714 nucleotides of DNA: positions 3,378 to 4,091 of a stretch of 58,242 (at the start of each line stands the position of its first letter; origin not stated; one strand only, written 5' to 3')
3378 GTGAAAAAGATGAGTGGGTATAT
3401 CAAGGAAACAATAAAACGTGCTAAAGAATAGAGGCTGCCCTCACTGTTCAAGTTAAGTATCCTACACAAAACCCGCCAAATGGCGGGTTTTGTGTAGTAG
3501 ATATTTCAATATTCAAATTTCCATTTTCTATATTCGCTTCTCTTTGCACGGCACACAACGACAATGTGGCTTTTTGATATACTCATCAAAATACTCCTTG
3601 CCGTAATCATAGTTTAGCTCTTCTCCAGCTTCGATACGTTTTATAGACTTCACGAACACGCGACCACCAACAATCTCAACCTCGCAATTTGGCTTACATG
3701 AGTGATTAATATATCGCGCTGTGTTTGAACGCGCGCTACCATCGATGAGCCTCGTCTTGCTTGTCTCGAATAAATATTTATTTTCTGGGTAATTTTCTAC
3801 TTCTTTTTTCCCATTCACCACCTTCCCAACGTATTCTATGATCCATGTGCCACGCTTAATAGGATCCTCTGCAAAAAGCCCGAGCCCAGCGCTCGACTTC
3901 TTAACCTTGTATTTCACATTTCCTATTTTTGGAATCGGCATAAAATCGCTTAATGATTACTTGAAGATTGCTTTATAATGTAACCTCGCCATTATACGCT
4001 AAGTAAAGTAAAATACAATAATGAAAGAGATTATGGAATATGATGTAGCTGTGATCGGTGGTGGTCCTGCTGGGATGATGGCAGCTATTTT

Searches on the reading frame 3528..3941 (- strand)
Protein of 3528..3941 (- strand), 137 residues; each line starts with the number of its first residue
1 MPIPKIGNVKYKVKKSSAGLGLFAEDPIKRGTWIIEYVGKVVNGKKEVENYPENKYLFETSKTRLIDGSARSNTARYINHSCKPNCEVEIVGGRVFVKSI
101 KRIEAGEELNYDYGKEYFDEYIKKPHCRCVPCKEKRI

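Call 78: search_protein_families(library=pfam, proteins=[window:3528-3941:-], max_evalue=0.01)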
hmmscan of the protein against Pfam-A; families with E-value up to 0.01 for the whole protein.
window:3528-3941:- (137 aa): 2 families
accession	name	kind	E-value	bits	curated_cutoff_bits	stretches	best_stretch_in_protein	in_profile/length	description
PF00856.33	SET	-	3.7e-24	85.6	22.4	1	19-114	1-105/105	SET domain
PF21549.2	PRDM2_PR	-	5.7e-07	29.7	27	1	14-120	7-119/123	PR domain zinc finger protein 2, PR domain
